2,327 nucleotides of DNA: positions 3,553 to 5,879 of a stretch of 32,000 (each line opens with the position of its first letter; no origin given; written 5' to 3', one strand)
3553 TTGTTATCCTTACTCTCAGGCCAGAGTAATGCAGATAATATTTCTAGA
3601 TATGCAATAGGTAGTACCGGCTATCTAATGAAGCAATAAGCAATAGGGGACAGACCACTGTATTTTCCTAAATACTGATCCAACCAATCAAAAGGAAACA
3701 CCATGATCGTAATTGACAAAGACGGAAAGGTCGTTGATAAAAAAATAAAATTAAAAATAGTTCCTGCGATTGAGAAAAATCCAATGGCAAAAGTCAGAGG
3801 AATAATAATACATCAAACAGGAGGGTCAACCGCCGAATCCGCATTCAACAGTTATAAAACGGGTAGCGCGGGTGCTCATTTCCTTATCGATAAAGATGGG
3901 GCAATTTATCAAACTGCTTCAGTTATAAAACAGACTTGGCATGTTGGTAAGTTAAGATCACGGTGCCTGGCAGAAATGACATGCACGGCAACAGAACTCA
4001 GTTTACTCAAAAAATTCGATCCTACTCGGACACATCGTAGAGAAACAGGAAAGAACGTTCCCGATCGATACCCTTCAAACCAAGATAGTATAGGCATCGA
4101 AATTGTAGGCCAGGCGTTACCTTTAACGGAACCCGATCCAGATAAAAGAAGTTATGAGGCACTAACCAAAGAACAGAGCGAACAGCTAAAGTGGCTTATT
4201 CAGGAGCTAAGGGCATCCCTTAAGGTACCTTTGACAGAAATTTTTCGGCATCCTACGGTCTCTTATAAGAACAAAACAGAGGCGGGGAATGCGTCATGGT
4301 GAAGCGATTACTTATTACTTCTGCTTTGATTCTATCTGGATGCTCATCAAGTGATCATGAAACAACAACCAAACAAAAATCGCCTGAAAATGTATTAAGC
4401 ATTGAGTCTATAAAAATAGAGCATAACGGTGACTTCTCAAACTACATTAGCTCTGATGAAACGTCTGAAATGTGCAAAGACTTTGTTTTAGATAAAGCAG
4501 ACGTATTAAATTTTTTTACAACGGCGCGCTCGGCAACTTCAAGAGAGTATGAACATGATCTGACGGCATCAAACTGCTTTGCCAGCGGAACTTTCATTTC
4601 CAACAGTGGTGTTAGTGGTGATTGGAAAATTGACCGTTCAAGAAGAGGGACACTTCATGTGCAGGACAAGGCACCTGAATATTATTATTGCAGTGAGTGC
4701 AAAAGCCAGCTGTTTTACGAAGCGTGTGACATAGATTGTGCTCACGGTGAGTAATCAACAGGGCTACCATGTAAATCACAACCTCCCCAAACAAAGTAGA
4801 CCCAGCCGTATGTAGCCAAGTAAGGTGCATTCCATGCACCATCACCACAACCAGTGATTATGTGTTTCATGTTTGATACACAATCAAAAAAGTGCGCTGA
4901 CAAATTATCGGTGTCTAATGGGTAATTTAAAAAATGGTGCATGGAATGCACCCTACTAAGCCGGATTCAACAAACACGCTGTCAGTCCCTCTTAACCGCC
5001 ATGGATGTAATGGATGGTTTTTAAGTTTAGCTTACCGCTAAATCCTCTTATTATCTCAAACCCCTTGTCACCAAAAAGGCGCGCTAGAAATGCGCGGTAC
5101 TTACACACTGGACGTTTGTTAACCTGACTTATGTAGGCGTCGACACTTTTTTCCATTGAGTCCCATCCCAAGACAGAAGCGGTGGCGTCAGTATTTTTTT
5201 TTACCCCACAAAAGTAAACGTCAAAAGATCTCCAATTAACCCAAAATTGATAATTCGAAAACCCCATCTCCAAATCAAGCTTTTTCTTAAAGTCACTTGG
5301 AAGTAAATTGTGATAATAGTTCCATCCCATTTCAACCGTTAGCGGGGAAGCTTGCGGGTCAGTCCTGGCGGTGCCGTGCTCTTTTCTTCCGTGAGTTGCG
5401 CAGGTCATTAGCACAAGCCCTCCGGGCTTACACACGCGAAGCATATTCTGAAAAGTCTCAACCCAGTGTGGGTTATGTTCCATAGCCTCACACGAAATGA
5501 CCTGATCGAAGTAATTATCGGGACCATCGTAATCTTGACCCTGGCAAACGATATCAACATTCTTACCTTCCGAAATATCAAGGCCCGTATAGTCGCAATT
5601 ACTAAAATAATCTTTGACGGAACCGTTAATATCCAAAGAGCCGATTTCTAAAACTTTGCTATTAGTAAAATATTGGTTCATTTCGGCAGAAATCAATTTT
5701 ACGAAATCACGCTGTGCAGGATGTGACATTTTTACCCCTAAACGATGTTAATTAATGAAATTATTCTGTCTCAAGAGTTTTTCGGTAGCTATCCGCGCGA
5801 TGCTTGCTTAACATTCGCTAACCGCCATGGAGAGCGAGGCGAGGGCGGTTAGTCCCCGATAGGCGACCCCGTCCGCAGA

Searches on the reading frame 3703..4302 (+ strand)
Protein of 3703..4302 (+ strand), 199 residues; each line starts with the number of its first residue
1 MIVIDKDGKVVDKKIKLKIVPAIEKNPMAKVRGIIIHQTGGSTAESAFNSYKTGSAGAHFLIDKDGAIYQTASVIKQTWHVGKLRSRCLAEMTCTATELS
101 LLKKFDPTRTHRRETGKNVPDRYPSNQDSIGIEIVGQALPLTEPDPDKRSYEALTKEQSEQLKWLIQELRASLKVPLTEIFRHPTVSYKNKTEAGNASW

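Call 40: search_protein_families(library=pfam, proteins=[window:3703-4302:+], max_evalue=0.01)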
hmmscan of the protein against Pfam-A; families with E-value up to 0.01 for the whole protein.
window:3703-4302:+ (199 aa): 1 family
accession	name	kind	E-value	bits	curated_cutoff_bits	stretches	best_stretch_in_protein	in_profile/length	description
PF01510.30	Amidase_2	-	5.7e-20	72.4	26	1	29-192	3-127/131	N-acetylmuramoyl-L-alanine amidase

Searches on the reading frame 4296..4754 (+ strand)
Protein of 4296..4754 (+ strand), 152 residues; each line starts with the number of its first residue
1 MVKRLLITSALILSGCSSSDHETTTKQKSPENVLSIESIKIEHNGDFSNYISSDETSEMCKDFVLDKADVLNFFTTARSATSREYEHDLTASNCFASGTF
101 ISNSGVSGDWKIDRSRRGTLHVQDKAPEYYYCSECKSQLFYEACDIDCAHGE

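Call 40: search_protein_families(library=pfam, proteins=[window:4296-4754:+], max_evalue=0.01)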
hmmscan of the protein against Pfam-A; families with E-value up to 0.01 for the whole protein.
window:4296-4754:+ (152 aa): 1 family
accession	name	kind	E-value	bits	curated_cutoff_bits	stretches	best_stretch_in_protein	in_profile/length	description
PF14466.11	PLCC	-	0.0029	17.7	24.2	1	5-53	11-52/153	PLAT/LH2 and C2-like Ca2+-binding lipoprotein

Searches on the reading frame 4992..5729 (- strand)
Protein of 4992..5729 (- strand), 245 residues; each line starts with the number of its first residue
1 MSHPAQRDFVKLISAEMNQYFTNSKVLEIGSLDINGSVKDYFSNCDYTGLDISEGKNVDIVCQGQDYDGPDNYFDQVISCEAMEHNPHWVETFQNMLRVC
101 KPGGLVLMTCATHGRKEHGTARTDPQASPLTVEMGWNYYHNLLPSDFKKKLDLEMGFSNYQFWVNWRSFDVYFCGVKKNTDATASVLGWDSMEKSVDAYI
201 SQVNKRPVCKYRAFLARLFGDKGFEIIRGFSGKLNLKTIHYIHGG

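Call 40: search_protein_families(library=pfam, proteins=[window:4992-5729:-], max_evalue=0.01)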
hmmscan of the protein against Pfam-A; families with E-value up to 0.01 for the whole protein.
window:4992-5729:- (245 aa): 7 families
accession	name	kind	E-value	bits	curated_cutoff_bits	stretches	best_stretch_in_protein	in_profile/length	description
PF08241.18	Methyltransf_11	-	9.3e-08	33.1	21.2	1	45-107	19-94/95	Methyltransferase domain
PF13489.12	Methyltransf_23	-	3.8e-07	30.4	27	1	22-109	22-117/164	Methyltransferase domain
PF13649.12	Methyltransf_25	-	2.9e-06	28.3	27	1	60-104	50-97/97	Methyltransferase domain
PF08242.18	Methyltransf_12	-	8.1e-06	26.9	30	1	44-105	20-97/98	Methyltransferase domain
PF13847.12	Methyltransf_31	-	0.0011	19.2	27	1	71-112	72-113/145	Methyltransferase domain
PF02353.26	CMAS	-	0.0031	17.3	27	1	62-118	116-174/273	Mycolic acid cyclopropane synthetase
PF20922.3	Anamorsin_N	-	0.0079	16.4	27.1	0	71-123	49-103/163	Anamorsin, N-terminal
